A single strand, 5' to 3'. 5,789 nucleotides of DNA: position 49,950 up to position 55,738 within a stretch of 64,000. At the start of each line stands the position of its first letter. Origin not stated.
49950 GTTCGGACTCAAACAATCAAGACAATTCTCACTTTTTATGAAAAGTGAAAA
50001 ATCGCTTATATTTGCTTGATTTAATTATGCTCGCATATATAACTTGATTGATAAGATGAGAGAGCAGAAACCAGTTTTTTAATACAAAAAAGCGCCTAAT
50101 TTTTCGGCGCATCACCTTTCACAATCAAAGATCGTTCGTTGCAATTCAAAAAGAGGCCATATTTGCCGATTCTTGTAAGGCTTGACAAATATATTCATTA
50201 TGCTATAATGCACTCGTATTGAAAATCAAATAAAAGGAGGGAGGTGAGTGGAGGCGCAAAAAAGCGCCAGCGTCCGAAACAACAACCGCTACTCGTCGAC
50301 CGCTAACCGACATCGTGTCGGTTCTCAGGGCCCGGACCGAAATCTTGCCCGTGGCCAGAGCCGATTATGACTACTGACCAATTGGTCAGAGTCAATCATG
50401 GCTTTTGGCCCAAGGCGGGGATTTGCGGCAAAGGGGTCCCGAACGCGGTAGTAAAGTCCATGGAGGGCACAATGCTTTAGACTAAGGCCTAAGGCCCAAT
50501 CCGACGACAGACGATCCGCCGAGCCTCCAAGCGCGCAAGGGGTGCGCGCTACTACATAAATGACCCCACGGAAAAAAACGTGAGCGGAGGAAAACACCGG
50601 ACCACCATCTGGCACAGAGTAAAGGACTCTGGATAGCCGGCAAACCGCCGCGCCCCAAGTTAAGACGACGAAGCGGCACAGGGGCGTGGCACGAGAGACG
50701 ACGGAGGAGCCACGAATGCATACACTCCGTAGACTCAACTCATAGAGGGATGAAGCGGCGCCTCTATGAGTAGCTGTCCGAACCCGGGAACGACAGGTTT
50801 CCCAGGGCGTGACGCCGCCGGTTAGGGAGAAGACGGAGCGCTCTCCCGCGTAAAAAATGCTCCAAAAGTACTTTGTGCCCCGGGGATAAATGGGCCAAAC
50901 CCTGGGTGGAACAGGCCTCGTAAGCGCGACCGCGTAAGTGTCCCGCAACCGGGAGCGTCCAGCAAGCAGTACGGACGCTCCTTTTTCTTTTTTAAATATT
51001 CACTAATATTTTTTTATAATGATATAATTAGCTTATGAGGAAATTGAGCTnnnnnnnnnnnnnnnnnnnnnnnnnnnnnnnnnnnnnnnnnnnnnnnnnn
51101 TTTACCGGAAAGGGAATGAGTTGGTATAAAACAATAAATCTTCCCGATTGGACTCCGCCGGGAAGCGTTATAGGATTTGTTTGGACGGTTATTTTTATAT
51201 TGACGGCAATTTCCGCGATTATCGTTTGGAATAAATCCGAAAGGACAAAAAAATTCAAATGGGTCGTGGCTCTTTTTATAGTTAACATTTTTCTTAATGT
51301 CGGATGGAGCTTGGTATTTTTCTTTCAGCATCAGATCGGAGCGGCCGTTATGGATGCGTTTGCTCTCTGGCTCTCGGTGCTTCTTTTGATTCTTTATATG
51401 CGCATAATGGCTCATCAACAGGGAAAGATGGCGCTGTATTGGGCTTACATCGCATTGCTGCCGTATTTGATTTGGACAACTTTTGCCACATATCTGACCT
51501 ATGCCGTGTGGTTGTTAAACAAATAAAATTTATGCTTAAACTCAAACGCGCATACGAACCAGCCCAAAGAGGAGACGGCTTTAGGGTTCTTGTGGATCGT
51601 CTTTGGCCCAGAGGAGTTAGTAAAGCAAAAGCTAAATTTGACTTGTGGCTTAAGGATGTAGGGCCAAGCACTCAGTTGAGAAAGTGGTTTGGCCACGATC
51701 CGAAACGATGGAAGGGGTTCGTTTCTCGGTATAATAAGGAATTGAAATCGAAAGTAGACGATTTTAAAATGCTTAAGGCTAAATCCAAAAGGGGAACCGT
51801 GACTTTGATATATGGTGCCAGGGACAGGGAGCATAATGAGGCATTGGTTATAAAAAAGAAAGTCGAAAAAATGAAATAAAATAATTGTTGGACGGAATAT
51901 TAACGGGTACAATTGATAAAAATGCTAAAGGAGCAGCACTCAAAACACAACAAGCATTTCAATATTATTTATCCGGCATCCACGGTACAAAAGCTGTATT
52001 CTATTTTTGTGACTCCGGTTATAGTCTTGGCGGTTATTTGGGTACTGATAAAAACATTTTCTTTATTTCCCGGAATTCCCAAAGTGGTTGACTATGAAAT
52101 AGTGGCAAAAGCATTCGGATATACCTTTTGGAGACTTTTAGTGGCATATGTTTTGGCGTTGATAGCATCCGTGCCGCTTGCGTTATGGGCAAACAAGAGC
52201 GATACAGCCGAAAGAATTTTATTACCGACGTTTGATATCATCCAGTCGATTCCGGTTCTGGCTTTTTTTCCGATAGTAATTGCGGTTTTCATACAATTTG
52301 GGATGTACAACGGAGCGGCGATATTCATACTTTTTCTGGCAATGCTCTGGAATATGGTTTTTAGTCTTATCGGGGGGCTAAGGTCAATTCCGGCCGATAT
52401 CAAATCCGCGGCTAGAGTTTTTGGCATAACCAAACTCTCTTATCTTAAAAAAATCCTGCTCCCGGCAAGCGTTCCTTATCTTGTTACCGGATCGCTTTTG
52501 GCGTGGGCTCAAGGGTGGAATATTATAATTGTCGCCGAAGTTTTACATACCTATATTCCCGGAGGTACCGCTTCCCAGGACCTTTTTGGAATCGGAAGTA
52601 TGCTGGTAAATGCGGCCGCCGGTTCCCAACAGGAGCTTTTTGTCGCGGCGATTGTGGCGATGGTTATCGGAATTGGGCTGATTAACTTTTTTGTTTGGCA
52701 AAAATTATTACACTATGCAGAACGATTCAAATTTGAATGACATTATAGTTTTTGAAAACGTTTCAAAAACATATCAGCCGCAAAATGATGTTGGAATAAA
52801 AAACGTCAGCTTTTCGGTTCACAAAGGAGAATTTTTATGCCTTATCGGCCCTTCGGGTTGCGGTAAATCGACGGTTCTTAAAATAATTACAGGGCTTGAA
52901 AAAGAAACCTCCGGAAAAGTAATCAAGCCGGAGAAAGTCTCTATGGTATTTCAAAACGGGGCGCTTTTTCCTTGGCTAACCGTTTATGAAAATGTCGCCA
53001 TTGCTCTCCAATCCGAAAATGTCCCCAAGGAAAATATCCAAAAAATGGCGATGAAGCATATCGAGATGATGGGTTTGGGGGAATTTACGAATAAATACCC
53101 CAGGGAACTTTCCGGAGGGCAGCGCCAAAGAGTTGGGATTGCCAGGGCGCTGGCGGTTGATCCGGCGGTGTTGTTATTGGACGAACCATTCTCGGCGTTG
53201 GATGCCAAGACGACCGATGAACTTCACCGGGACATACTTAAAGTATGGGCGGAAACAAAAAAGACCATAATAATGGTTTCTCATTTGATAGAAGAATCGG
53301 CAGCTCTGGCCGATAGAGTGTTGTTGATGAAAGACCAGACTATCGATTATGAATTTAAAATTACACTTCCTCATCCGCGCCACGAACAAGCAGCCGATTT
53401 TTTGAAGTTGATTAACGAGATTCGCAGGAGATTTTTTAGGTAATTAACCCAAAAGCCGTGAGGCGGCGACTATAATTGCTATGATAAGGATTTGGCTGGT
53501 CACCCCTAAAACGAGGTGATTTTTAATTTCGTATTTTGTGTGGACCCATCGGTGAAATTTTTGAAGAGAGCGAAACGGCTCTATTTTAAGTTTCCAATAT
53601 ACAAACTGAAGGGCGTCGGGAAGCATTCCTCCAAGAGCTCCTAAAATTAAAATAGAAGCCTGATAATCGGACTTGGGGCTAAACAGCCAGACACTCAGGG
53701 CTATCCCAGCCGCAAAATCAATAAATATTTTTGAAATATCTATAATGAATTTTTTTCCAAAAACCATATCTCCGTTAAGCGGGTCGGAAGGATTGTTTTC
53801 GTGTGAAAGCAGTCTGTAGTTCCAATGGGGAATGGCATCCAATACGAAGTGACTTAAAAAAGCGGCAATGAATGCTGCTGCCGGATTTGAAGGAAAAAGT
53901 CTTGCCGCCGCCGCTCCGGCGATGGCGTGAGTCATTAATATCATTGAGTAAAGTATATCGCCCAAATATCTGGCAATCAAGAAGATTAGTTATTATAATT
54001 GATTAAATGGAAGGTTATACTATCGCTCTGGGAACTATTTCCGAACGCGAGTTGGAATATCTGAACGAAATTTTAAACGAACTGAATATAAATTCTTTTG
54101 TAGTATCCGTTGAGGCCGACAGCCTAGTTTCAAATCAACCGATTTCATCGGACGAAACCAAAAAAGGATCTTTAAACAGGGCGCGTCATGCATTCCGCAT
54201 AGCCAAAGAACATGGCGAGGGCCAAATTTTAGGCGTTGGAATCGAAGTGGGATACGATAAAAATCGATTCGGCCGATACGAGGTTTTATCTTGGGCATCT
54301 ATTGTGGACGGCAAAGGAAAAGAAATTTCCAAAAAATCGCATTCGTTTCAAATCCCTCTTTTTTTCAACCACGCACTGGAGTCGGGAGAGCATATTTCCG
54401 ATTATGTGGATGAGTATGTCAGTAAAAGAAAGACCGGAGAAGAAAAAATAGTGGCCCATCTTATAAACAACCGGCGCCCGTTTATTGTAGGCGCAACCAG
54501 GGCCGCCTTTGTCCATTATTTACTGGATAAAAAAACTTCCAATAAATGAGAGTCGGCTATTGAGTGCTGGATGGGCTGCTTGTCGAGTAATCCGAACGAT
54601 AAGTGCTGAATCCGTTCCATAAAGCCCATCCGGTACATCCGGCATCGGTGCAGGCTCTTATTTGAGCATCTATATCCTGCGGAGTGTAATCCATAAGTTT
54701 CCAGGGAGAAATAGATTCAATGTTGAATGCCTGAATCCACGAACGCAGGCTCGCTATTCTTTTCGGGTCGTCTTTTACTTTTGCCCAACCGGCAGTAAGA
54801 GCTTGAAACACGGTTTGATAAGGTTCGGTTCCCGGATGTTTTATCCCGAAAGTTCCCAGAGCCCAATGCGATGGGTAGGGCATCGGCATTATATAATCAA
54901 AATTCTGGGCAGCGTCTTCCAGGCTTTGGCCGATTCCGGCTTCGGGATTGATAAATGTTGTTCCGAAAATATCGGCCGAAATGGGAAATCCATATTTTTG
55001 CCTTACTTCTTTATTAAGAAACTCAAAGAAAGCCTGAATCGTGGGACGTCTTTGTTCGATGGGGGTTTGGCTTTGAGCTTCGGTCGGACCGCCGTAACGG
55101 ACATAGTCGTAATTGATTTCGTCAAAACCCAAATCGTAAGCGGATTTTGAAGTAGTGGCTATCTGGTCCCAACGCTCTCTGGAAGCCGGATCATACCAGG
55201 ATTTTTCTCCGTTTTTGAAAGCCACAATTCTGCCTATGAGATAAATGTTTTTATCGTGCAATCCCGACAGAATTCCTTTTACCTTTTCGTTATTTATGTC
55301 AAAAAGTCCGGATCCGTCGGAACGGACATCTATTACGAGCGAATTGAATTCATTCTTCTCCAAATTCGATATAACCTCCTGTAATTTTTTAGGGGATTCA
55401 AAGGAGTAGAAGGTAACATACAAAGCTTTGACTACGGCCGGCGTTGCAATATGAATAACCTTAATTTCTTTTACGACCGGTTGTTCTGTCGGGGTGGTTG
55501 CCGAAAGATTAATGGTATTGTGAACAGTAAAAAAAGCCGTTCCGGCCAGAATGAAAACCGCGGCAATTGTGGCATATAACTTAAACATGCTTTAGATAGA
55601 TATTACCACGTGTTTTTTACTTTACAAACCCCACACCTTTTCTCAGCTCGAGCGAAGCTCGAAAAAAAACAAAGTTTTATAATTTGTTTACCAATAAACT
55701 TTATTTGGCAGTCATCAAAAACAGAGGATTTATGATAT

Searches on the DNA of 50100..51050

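Call 94: search_rna_families(source=window, start=50100, end=51050, threshold=evalue, max_evalue=1)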
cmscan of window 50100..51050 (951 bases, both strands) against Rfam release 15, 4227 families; matches with E-value up to 1: 2.
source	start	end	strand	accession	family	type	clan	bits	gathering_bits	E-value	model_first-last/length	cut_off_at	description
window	50952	51017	-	RF02844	RefA9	Gene; antisense;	-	22.8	49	0.68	1-64/64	no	Enterococcus sRNA A9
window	50823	50847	-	RF02126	GHRLOS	Gene; lncRNA;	-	14.3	48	0.82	1-70/70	no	Ghrelin opposite strand RNA conserved region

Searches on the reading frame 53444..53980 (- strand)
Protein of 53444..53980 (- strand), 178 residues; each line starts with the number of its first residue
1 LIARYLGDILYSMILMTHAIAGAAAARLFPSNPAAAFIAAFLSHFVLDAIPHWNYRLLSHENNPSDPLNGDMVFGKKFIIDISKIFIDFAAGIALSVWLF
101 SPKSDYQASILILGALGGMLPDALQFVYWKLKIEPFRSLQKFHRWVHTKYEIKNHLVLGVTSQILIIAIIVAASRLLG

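Call 3: search_protein_families(library=pfam, proteins=[window:53444-53980:-], max_evalue=1)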
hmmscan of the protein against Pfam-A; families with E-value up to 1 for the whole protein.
window:53444-53980:- (178 aa): 1 family
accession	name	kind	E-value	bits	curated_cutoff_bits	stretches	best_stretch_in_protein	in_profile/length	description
PF04307.19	YdjM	-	0.036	14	29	0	94-124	16-43/176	YdjM inner membrane protein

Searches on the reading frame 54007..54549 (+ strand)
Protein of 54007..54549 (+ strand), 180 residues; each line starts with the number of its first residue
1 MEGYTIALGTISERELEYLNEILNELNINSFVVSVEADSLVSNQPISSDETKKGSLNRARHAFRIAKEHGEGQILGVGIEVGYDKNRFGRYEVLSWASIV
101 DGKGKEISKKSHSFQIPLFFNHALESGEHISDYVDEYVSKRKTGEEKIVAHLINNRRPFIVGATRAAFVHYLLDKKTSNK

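Call 3: search_protein_families(library=pfam, proteins=[window:54007-54549:+], max_evalue=1)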
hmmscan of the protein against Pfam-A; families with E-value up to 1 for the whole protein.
window:54007-54549:+ (180 aa): 1 family
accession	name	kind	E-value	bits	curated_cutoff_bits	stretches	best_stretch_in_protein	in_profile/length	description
PF01931.24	NTPase_I-T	-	1.8e-18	67.3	25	1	24-147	16-133/162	Protein of unknown function DUF84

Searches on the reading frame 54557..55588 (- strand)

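Call 3: search_protein_families(library=pfam, proteins=[window:54557-55588:-], max_evalue=1)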
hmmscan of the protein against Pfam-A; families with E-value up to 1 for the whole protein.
window:54557-55588:- (343 aa): 5 families
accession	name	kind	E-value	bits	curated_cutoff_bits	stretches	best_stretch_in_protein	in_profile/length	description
PF13200.12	DUF4015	-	5.3e-58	197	27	2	127-330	110-313/313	Putative glycosyl hydrolase domain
PF03572.23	Peptidase_S41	-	0.00037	20.5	24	1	56-96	3-45/165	Peptidase family S41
PF02638.21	GHL10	-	0.071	12.6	27.9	1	61-109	16-61/311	Glycosyl hydrolase-like 10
PF11393.14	T4BSS_DotI_IcmL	-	0.076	12.9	27.7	1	18-86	26-92/180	Type-IV b secretion system, inner-membrane complex component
PF15944.10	DUF4752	-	0.19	12.2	27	1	263-295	30-62/84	Domain of unknown function (DUF4752)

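Call 4: search_protein_families(library=ncbifam, proteins=[window:54557-55588:-], max_evalue=1)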
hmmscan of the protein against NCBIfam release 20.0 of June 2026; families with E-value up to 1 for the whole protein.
window:54557-55588:- (343 aa): 7 families
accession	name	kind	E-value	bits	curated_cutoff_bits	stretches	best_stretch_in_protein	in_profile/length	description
NF058627.1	S41_Gfo1087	equivalog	0.0012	17.8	455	1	17-94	190-265/489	GFO_1087 family putative carboxy terminal peptidase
TIGR00225.1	prc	subfamily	0.003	16.7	218.6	1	54-97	154-197/335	C-terminal processing peptidase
TIGR00933.1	2a38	subfamily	0.0037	16.4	331.15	1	7-100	163-256/391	TrkH family potassium uptake protein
NF052377.1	lmo1851_S41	exception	0.045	12.4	725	1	55-98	208-251/468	lmo1851 family serine protease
NF045591.1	Cterm_S41_CtpZ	exception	0.059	12.1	525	1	56-96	217-257/403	carboxyl-terminal processing protease CtpZ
NF045590.1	Cterm_S41_CtpC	exception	0.1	11.4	665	1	56-96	221-261/418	carboxyl-terminal processing protease CtpC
NF045588.1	Cterm_S41_CtpA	exception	0.17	10.7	625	1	53-98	216-261/401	carboxyl-terminal processing protease CtpA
